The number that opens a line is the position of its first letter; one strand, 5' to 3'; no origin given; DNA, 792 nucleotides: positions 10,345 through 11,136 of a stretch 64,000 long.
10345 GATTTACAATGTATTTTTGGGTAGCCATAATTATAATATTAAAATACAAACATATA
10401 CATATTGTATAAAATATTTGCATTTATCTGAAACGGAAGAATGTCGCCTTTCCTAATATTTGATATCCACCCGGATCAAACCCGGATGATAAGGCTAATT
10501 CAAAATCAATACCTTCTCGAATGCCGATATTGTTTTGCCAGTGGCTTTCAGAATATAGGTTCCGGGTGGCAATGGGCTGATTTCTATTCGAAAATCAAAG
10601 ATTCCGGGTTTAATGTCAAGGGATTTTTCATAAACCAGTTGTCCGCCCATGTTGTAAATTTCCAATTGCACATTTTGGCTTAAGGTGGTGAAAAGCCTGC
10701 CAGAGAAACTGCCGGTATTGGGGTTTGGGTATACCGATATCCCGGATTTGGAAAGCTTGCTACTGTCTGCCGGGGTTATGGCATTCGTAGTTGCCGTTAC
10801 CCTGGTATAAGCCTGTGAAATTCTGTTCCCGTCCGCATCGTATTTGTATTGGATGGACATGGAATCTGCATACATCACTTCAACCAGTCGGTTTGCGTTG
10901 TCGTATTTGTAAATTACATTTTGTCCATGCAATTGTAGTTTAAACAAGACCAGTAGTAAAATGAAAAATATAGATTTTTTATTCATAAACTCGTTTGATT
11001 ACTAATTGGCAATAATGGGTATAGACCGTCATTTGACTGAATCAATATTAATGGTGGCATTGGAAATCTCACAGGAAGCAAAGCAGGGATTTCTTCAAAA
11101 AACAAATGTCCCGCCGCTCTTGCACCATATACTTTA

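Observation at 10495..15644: RHS toxin without T9SS CTD, overlapped by a mini YD-repeat/T9SS-CTD gene, with no immunity gene visible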

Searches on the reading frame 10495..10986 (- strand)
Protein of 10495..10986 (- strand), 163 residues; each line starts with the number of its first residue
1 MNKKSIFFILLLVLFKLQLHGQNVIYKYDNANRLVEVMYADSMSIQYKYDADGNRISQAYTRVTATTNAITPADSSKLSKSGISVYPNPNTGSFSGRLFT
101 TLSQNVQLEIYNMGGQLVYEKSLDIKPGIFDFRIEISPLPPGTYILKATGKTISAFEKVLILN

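Call 6: search_protein_families(library=pfam, proteins=[window:10495-10986:-], max_evalue=0.01)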
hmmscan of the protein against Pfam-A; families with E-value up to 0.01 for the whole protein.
window:10495-10986:- (163 aa): 3 families
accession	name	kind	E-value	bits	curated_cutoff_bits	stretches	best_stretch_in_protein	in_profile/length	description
PF18962.6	Por_Secre_tail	-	1.4e-11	44.9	27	1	85-161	1-75/75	Secretion system C-terminal sorting domain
PF05593.20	RHS_repeat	-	2.6e-05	24.9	22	1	28-60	1-33/38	RHS Repeat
PF13860.13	FlgD_ig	-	0.0069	16.8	27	0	101-151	20-76/79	FlgD Ig-like domain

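Call 7: search_protein_families(library=ncbifam, proteins=[window:10495-10986:-], max_evalue=0.01)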
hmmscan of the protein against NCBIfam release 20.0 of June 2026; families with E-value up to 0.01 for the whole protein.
window:10495-10986:- (163 aa): 7 families
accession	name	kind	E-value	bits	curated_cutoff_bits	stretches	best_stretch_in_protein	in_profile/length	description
TIGR04183.1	Por_Secre_tail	domain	2.6e-12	46.5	23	1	85-161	1-71/72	T9SS type A sorting domain-containing protein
NF038113.1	T9SSA_dep_M36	equivalog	1.5e-08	33.3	885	1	59-161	770-868/869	T9SS-dependent M36 family metallopeptidase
NF050177.1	TapA_OM_Porphy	equivalog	5.3e-05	22.1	500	1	79-160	467-542/544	TapA/TapC family T9SS-dependent outer membrane protein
NF052323.1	T9SSA_dep_M6i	equivalog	6.1e-05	21.1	600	1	22-158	899-1034/1043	T9SS-dependent M6-like inactivated metalloprotease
TIGR01643.1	YD_repeat_2x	repeat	0.00011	22.6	15.8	1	28-59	1-32/42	YD repeat-containing protein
NF052644.1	T9SS_DNase_Rie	equivalog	0.0058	16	260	0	103-159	197-248/251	T9SS-dependent surface endonuclease, AS87_RS02955 family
NF002798.1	PRK02939.1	equivalog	0.009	15.8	263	0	22-69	121-167/236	YnfC family lipoprotein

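Call 11: find_homologous_proteins(query=window:10495-10986:-)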
Query window:10495-10986:- (163 aa): 1 proteins with E <= 0.001 among 44 candidates.
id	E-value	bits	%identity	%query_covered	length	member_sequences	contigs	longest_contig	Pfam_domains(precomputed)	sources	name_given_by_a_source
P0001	5.4e-100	350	100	100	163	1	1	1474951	PF18962.8,PF25023.2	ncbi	-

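Call 12: find_encoding_contigs(protein=P0001, flank=10000, max_places=6)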
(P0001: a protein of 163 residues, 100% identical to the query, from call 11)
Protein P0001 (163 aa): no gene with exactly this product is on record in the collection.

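Call 85: find_related_loci(query=A3, collection=viral_contigs, flank=8000)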
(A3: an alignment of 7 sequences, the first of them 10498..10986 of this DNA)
Query A3 (163 aa) in viral_contigs; peptide patterns used: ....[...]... (x = any residue, [..] = any of these).
555 stretches matched a pattern; 3 encode a relative of the query (tblastn E <= 1e-3); 3 distinct loci.
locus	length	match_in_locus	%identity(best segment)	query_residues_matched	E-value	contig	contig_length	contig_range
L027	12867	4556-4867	35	15-120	3e-7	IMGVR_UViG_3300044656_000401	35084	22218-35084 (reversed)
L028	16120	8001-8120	45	21-60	2e-6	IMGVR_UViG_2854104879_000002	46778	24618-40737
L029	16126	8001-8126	43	15-55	5e-6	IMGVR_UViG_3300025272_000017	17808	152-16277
